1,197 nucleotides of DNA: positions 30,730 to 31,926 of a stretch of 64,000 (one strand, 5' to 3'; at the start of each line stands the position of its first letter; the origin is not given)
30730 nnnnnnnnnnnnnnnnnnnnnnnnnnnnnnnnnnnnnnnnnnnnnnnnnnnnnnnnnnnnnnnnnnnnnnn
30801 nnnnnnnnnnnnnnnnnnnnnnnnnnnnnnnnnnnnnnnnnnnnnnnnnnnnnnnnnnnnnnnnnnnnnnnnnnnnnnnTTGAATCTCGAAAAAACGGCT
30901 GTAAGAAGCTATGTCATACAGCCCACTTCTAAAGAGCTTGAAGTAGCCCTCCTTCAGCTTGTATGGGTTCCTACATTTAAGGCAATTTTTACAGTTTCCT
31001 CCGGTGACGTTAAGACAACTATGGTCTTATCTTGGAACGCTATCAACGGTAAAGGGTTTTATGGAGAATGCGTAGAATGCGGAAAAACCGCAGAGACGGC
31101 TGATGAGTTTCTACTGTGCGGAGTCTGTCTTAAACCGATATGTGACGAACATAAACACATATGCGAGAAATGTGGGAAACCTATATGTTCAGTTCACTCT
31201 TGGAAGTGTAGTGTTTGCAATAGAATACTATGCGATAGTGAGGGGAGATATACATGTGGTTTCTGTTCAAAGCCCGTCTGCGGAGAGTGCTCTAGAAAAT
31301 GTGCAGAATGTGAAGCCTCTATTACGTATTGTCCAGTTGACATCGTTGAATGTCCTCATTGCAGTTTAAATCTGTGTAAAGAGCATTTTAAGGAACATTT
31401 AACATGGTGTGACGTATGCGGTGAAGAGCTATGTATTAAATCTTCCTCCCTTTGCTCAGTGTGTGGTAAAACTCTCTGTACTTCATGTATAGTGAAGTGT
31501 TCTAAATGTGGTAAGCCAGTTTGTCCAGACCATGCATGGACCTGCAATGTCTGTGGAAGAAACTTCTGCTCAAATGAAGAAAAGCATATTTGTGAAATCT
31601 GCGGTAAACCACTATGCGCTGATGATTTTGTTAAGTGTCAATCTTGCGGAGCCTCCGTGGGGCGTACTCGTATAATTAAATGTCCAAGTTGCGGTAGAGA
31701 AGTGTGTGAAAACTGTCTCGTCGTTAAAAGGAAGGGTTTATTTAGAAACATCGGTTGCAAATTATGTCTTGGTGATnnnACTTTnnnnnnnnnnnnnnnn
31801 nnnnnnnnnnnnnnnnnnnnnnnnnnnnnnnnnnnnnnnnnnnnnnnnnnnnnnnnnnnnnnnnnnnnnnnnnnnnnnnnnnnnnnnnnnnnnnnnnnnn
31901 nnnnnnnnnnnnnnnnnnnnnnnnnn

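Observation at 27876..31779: HerA/FtsK-like ATPase fused to a coiled coil and ~12 tandem zinc-ribbon modules, divergent from an unknown 263-aa gene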

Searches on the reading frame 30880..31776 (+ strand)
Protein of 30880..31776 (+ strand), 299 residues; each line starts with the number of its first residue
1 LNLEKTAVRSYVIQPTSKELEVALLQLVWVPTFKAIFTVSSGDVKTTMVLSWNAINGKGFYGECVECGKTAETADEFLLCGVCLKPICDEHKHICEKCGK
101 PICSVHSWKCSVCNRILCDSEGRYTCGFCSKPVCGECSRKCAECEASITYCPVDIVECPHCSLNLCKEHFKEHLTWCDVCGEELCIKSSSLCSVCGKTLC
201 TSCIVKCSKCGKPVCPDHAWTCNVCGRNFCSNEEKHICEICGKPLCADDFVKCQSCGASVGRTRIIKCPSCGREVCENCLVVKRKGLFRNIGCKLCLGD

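Call 14: search_protein_families(library=pfam, proteins=[window:31051-31776:+], max_evalue=10)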
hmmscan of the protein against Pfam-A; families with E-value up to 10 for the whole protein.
window:31051-31776:+ (242 aa): 4 families
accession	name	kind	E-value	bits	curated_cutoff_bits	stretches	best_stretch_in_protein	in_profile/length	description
PF14446.12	Prok-RING_1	-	0.0056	17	29.1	2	175-203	1-30/54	Prokaryotic RING finger family 1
PF13248.11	Zn_ribbon_3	-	0.041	13.8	27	2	194-215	3-23/26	zinc-ribbon domain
PF01363.27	FYVE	-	0.053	14.1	27.8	2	162-190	8-36/67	FYVE zinc finger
PF17848.7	Zn_ribbon_ACC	-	1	10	24.5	1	193-203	1-11/26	Acetyl-CoA carboxylase zinc finger domain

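Call 16: search_solved_structures(query=window:30880-31776:+, max_evalue=10)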
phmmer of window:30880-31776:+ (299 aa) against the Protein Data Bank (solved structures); distinct sequences matched with E-value up to 10: 6.
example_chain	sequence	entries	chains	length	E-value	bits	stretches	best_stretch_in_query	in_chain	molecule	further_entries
2d9k_A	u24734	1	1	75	0.063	15.5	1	149-199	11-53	FLN29 gene product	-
8rc3_G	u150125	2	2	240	0.073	15.3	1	236-294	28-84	CRISPR type AFERR-associated protein Csf1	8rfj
7qep_P3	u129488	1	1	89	0.086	15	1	90-119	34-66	60S RIBOSOMAL PROTEIN L37A (L43)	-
5vf0_B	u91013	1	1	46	0.22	13.7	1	152-179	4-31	E3 ubiquitin-protein ligase RAD18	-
9n3y_A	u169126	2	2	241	0.4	12.9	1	237-292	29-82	CRISPR type AFERR-associated protein Csf1 (Cas8)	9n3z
7xfz_A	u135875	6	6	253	0.43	12.7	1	237-292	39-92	Csf1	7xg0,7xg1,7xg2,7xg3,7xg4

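Call 48: search_protein_representatives(alignment_id=A3)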
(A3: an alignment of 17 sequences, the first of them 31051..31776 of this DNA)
Query: 17 sequences, 242 profile positions. Proteins with E-value up to 0.001 (for the whole library): 868; up to 1e-10: 283; up to 1e-30: 37. The best 150 are listed.
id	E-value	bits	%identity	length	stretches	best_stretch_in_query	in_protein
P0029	5.9e-79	281.2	-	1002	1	1-241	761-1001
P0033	1.0e-78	280.4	-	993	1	1-241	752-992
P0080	1.4e-78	280.0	-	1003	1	1-240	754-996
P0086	1.5e-72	260.2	-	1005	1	2-241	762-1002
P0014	1.2e-69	250.8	-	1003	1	1-241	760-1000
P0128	6.4e-57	209.1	-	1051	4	23-221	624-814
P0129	8.7e-57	208.6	-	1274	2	6-220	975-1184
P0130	1.2e-55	204.9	-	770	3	21-239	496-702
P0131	3.0e-53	197.0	-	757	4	37-220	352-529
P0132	6.4e-52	192.7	-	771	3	23-215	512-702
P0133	2.1e-49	184.5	-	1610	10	28-227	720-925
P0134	3.7e-48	180.4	-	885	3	23-221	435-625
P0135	3.6e-47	177.1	-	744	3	28-182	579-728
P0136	5.8e-43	163.4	-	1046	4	23-221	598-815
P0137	4.6e-42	160.4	-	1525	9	116-223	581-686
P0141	2.5e-40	154.7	-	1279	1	6-241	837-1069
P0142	8.1e-39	149.8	-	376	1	6-240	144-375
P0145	2.4e-37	145.0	-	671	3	14-223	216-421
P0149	3.6e-33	131.3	-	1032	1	69-241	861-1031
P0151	1.2e-32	129.5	-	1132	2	6-229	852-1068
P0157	3.2e-31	124.9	-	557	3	22-174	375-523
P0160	2.7e-30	121.9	-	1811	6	114-222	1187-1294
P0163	5.0e-29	117.7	-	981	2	135-240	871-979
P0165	1.2e-28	116.5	-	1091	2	6-218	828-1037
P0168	4.1e-28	114.7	-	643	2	3-113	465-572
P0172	9.8e-28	113.5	-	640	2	4-112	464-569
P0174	9.0e-27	110.4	-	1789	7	68-218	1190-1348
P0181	1.4e-25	106.5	-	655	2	3-114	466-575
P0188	2.4e-24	102.4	-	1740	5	10-217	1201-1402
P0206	4.0e-22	95.1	-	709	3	43-204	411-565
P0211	7.8e-22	94.2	-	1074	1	1-223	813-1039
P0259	4.2e-17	78.7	-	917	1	129-240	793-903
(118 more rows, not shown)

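Call 49: search_protein_families(library=pfam, proteins=[P0128, P0129, P0130, P0131, P0133, P0134, P0141, P0142, P0145], max_evalue=0.001)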
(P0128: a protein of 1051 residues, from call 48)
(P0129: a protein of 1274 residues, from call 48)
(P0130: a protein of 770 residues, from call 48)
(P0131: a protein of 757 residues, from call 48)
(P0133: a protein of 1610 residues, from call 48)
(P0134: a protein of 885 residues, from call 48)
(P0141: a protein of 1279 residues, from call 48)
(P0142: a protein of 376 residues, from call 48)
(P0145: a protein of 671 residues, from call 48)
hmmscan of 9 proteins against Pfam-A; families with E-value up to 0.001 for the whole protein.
P0128 (1051 aa): 0 families

P0129 (1274 aa): 0 families

P0130 (770 aa): 0 families

P0131 (757 aa): 0 families

P0133 (1610 aa): 0 families

P0134 (885 aa): 0 families

P0141 (1279 aa): 4 families
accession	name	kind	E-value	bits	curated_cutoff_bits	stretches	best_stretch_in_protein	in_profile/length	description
PF05872.18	HerA_C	-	3.9e-08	32.8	22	1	52-94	23-65/502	Helicase HerA-like C-terminal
PF01935.23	DUF87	-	5.4e-07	30.4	23.2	1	48-94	21-68/220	Helicase HerA, central domain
PF04108.17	ATG17_like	-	6.6e-05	23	43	1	655-773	190-301/355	Autophagy protein ATG17-like domain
PF10412.15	TrwB_AAD_bind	-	0.00031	20.2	20.5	0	49-91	14-56/387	Type IV secretion-system coupling protein DNA-binding domain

P0142 (376 aa): 0 families

P0145 (671 aa): 0 families

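Call 52: list_cluster_members(proteins=[P0128, P0129, P0130, P0131, P0133, P0134, P0137, P0141, P0145, P0160])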
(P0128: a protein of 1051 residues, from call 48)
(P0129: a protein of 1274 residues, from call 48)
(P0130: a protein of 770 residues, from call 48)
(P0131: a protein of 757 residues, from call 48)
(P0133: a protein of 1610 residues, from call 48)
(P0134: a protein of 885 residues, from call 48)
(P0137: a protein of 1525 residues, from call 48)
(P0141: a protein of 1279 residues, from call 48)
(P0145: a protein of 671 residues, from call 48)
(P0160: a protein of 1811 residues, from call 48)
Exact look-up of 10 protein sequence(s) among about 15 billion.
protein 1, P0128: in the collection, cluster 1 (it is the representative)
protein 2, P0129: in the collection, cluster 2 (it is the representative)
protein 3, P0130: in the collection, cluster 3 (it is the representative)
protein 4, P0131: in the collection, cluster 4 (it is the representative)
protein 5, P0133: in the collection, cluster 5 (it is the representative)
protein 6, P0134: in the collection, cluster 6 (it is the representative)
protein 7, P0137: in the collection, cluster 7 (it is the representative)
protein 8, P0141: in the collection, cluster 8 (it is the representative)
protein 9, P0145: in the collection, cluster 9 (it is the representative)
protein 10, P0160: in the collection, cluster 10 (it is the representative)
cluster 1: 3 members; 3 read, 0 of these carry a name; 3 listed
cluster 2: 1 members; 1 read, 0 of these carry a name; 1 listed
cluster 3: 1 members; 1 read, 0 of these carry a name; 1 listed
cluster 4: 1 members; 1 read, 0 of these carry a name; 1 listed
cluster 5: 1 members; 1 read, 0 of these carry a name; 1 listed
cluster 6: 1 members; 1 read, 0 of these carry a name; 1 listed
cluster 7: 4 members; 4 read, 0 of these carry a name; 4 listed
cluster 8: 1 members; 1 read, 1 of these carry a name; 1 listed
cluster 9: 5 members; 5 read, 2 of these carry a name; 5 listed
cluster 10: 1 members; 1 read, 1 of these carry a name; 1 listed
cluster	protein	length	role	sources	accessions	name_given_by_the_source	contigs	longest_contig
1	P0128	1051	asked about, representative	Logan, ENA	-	-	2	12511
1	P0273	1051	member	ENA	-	-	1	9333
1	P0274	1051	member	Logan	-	-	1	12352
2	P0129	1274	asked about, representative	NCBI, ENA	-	-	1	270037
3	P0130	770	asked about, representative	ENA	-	-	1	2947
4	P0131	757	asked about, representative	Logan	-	-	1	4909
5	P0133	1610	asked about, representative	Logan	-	-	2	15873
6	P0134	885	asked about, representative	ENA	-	-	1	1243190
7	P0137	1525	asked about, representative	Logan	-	-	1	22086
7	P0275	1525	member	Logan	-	-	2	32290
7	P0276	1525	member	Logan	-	-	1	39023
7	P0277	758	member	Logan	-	-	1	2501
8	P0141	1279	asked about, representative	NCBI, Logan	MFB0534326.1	MAG: helicase HerA-like domain-containing protein [Anaerolineae bacterium]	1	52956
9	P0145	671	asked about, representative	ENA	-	-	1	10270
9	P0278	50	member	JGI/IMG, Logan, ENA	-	hypothetical protein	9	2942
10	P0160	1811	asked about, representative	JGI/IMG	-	hypothetical protein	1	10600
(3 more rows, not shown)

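Call 58: search_protein_families(library=pfam, proteins=[P0132, P0135, P0168, P0172, P0160, P0157, P0206, P0151, P0163], max_evalue=0.01)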
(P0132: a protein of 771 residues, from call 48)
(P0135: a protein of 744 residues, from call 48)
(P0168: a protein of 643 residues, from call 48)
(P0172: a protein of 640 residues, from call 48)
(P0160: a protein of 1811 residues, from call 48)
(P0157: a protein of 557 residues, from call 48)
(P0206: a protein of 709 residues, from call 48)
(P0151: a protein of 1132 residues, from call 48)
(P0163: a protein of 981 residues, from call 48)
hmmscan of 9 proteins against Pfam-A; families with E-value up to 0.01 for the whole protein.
P0132 (771 aa): 0 families

P0135 (744 aa): 1 family
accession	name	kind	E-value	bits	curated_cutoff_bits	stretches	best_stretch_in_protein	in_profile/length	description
PF11079.13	YqhG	-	0.0074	15.7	25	0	147-264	121-236/258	Bacterial protein YqhG of unknown function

P0168 (643 aa): 0 families

P0172 (640 aa): 1 family
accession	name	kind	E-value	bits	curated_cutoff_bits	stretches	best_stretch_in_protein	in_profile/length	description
PF04471.18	Mrr_cat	-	1.6e-10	41.5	21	1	14-132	11-114/115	Restriction endonuclease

P0160 (1811 aa): 2 families
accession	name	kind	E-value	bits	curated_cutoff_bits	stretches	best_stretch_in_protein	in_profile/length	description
PF00271.37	Helicase_C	-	4.9e-12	46.5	23.5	1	429-540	4-106/110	Helicase conserved C-terminal domain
PF00176.29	SNF2-rel_dom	-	1.8e-07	31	24.9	1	167-332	51-222/290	SNF2-related domain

P0157 (557 aa): 1 family
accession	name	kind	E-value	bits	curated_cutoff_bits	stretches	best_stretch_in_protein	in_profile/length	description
PF00179.31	UQ_con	-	9.7e-11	41.9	27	1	46-139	32-128/140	Ubiquitin-conjugating enzyme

P0206 (709 aa): 0 families

P0151 (1132 aa): 8 families
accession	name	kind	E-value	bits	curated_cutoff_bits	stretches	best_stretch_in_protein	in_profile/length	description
PF00580.27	UvrD-helicase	-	2.6e-47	162.2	23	1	250-492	1-271/271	UvrD/REP helicase N-terminal domain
PF13361.12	UvrD_C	-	5.3e-33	115.3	25.6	1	497-830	1-345/350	UvrD-like helicase C-terminal domain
PF13245.12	AAA_19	-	1e-15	58.5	25.1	1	255-476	2-133/134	AAA domain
PF04480.18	DUF559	-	5.9e-09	36.2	20.6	1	153-231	32-108/109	Protein of unknown function (DUF559)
PF18741.7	MTES_1575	-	3.2e-06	27.6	38.2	1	146-229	6-94/96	REase_MTES_1575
PF13538.12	UvrD_C_2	-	2.2e-05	24.6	27.4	0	757-776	3-22/52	UvrD-like helicase C-terminal domain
PF13604.12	AAA_30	-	0.00016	21.9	27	0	250-335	2-78/191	AAA domain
PF00270.35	DEAD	-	0.0018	18.5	26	1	254-326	4-77/167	DEAD/DEAH box helicase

P0163 (981 aa): 4 families
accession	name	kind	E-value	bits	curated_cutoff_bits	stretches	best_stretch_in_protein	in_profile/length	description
PF05872.18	HerA_C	-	7.3e-12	45.1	22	2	42-88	20-66/502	Helicase HerA-like C-terminal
PF01935.23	DUF87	-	8e-10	39.6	23.2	1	36-322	15-216/220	Helicase HerA, central domain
PF12846.13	AAA_10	-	1.3e-06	28.2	27.5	0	44-82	22-60/362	AAA-like domain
PF10412.15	TrwB_AAD_bind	-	0.00083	18.8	20.5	0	44-83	16-55/387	Type IV secretion-system coupling protein DNA-binding domain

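Call 60: find_encoding_contigs(protein=P0134, flank=6000, max_places=1)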
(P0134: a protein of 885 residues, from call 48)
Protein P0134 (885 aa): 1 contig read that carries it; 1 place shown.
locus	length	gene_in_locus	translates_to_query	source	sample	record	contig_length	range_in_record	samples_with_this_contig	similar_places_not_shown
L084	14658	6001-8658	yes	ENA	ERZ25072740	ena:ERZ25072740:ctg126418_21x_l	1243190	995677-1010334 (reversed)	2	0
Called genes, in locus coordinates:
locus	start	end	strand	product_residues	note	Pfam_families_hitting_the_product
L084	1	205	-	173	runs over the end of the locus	-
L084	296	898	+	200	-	PF10604:Polyketide_cyc2 (weak), PF03364:Polyketide_cyc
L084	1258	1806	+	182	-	-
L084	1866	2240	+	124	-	-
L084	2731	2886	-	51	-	-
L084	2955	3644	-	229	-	PF00127:Copper-bind (faint)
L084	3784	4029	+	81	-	-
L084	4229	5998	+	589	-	PF00176:SNF2-rel_dom, PF00270:DEAD (weak), PF04851:ResIII, PF00271:Helicase_C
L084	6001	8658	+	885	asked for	-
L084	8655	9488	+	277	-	PF04471:Mrr_cat, PF22722:NA-iREase1 (weak)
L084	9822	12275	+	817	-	-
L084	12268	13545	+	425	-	-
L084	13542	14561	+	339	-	PF13091:PLDc_2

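Call 61: find_encoding_contigs(protein=P0141, flank=6000, max_places=1)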
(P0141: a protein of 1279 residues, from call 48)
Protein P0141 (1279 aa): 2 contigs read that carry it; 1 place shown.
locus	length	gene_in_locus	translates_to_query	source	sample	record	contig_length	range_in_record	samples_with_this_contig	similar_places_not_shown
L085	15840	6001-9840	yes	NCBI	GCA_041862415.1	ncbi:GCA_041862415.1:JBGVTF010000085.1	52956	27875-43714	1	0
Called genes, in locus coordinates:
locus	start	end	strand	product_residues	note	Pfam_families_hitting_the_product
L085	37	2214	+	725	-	-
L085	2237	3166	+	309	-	PF00809:Pterin_bind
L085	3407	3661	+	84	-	-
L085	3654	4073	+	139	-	PF01850:PIN (weak)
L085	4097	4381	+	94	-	-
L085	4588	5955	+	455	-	PF13428:TPR_14 (faint), PF04471:Mrr_cat, PF13374:TPR_10 (faint), PF07719:TPR_2 (faint), PF13432:TPR_16 (weak), PF14559:TPR_19 (weak), PF13431:TPR_17 (weak), PF00515:TPR_1 (weak), +3 more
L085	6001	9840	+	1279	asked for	PF01935:DUF87 (weak), PF05872:HerA_C (weak)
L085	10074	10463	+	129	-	-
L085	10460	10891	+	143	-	PF01844:HNH, PF14279:HNH_5 (weak)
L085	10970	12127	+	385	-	PF16491:Peptidase_M48_N, PF05569:Peptidase_M56 (weak), PF01435:Peptidase_M48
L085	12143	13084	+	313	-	PF00535:Glycos_transf_2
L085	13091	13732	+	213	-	PF13489:Methyltransf_23, PF07021:MetW (faint), PF13847:Methyltransf_31, PF08241:Methyltransf_11, PF08242:Methyltransf_12, PF13649:Methyltransf_25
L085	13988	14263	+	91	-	PF04014:MazE_antitoxin (weak)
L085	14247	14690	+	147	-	PF13470:PIN_3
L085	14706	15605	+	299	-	PF07837:FTCD_N, PF02971:FTCD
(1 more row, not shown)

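Call 63: search_protein_families(library=padloc, proteins=[P0134, L084:4229-5998:+, L084:8655-9488:+, L084:9822-12275:+, L084:12268-13545:+, L084:13542-14561:+, P0172, P0151], max_evalue=0.001)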
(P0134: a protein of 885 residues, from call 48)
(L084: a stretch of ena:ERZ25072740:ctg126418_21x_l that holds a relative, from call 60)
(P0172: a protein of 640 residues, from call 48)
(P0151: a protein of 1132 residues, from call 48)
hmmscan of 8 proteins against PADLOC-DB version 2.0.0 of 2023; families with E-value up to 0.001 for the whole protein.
P0134 (885 aa): 0 families

L084:4229-5998:+ (589 aa): 53 families (the best 25 are shown)
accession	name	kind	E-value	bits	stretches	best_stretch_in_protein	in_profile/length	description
PDLC02619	DrmD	-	2.9e-79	265.2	2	43-346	8-315/872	DrmD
PDLC02500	BrxHI|BrxHII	-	1.4e-76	256.8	3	382-513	471-604/933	BrxHI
PDLC02623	DrmD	-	3e-61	205.3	3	366-527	502-669/1040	DrmD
PDLC00633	ZorD1|ZorD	-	6.8e-56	187.9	1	31-517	406-884/908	"SWI2/SNF2 helicase, Mrr-like nuclease"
PDLC02621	DrmD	-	5.2e-54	181.9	2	372-527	497-676/1040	DrmD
PDLC02620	DrmD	-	2.6e-52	176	2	389-525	484-619/1060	DrmD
PDLC00659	HmaA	-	1.1e-51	173.8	2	385-517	508-645/1176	SNF2 helicase / DEAD-box helicase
PDLC02840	DpdE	-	2.8e-47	159.7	2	48-231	140-316/1091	DpdE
PDLC02843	DpdE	-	1.4e-46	156.9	2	57-237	148-317/1091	DpdE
PDLC02504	BrxHI|BrxHII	-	2.3e-45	152.9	2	361-522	452-622/971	BrxHII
PDLC00631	ZorD1|ZorD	-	8.9e-43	144.2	1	44-499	418-886/1071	"SWI2/SNF2 helicase, Mrr-like nuclease"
PDLC02842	DpdE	-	2.3e-42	142.8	1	48-518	684-1151/1176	DpdE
PDLC00632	ZorD1|ZorD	-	2.1e-41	139.9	2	178-491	736-1049/1101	"SWI2/SNF2 helicase, Mrr-like nuclease"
PDLC02634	DrmD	-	2.1e-41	139.6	2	64-382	88-410/900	DrmD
PDLC02844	DpdE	-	2.6e-39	132.9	2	58-238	144-326/1074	DpdE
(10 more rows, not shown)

L084:8655-9488:+ (277 aa): 9 families
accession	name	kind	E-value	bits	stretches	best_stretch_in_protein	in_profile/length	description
PDLC00631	ZorD1|ZorD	-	9.5e-21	71.3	1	87-236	912-1066/1071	"SWI2/SNF2 helicase, Mrr-like nuclease"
PDLC04819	PDC-S02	-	3.4e-13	47.6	1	91-245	166-322/334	-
PDLC04815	PDC-S02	-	1.9e-12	45.2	1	59-248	143-337/346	-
PDLC04796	PDC-S02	-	3.7e-11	40.6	1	117-227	239-354/390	-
PDLC04806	PDC-S02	-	7e-11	39.9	1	94-228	157-298/324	-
PDLC00628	ZorD1|ZorD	-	1.3e-07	27.7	1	62-234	964-1143/1171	"SWI2/SNF2 helicase, Mrr-like nuclease"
PDLC03852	LmuA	-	2.1e-07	29.2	1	121-210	18-111/336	-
PDLC03657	mREase_IV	-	5.5e-06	23.9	1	137-230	188-291/317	Type IV methyl-directed restriction enzyme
PDLC03663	mREase_IV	-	7.7e-05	19.6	1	147-238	437-531/544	Type IV methyl-directed restriction enzyme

L084:9822-12275:+ (817 aa): 10 families
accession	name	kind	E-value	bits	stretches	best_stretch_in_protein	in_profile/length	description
PDLC03920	MkoA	-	3.5e-79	265.3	1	73-796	535-1080/1112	-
PDLC03921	MkoA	-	1.9e-57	192.9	3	594-814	1375-1589/1607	-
PDLC03924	MkoC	-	2.7e-24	83.4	2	600-806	777-961/1136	-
PDLC05009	PDC-S37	-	1.1e-15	54.6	3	657-790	1066-1196/1550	-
PDLC01439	typeIV_DinG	-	4.1e-06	23.7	1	171-301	25-140/575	CAS-IV-A; associated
PDLC04140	mad8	-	1.7e-05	22.5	1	165-247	12-85/314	mads_8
PDLC02194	Hhe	-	4.4e-05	18.8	0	171-230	432-490/1911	-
PDLC04173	GajB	-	0.00023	18.3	0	184-231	13-59/471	-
PDLC00112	GajB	-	0.00055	16.7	0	167-230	9-71/581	UrvD helicase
PDLC00121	GajB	-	0.00056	16.6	0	186-241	24-84/565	UrvD helicase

L084:12268-13545:+ (425 aa): 0 families

L084:13542-14561:+ (339 aa): 20 families
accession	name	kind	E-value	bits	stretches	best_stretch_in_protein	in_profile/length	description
PDLC02614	DrmC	-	8.5e-25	85.3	2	207-330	19-150/153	DrmC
PDLC02585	DrmC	-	4.6e-16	57.2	2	36-160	110-233/253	DrmC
PDLC02606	DrmC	-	6.7e-15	53.3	1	34-153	37-155/182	DrmC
PDLC02597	DrmC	-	1.2e-11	42.9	2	37-159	102-223/242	DrmC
PDLC02607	DrmC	-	2.3e-11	41.5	1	34-156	113-238/265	DrmC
PDLC02589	DrmC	-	1.2e-10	39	2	36-162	115-244/264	DrmC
PDLC02595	DrmC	-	5.6e-10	37.4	1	40-154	125-242/269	DrmC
PDLC02602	DrmC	-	2.1e-09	34.9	1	36-160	111-237/381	DrmC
PDLC02587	DrmC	-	2.1e-09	34.8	0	116-158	203-242/267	DrmC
PDLC03829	ZacB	-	4.8e-08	30.3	1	41-167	225-347/586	-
PDLC02605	DrmC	-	1.2e-07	29.6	1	36-158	120-246/270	DrmC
PDLC02592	DrmC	-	3.2e-07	28.3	1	281-331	174-225/234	DrmC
PDLC03922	MkoB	-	3.7e-07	27.8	1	24-171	304-443/610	-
PDLC02616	DrmC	-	7.2e-07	27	1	216-320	88-204/224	DrmC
PDLC02588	DrmC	-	1.1e-06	26.5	0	37-150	110-222/256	DrmC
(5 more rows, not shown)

P0172 (640 aa): 1 family
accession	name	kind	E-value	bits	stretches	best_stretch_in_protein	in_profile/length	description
PDLC04819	PDC-S02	-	9.1e-05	19.8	1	46-141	224-313/334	-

P0151 (1132 aa): 32 families (the best 25 are shown)
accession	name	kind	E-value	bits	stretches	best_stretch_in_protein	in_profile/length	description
PDLC00114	GajB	-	2.8e-64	215.8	1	248-833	6-612/635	UrvD helicase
PDLC00117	GajB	-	2e-57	193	1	250-839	16-589/604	UrvD helicase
PDLC03802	RTasHel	-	5.7e-55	185.4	2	247-639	3-381/675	DRT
PDLC00132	GajB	-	2.6e-54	182.9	2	389-831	170-599/625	UrvD helicase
PDLC00121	GajB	-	1e-38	131.3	2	251-617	7-383/565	UrvD helicase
PDLC00103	GajB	-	2.9e-36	123.6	1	249-830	16-574/612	UrvD helicase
PDLC00107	GajB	-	3e-36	123.2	2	247-697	13-477/587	UrvD helicase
PDLC00130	GajB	-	5.6e-35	118.7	2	249-520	3-293/589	UrvD helicase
PDLC00127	GajB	-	2.4e-33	113.5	1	247-839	6-573/594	UrvD helicase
PDLC00123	GajB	-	1.5e-29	101.1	2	251-652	6-389/540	UrvD helicase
PDLC00129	GajB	-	5.7e-29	99.2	2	415-830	206-571/594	UrvD helicase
PDLC00122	GajB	-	1.5e-27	94.7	1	253-664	8-382/502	UrvD helicase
PDLC00104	GajB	-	3e-26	90.3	2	250-589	4-318/574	UrvD helicase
PDLC00119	GajB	-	4.8e-25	86.5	2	354-835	140-546/565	UrvD helicase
PDLC00112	GajB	-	1e-24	85.1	3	433-534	211-311/581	UrvD helicase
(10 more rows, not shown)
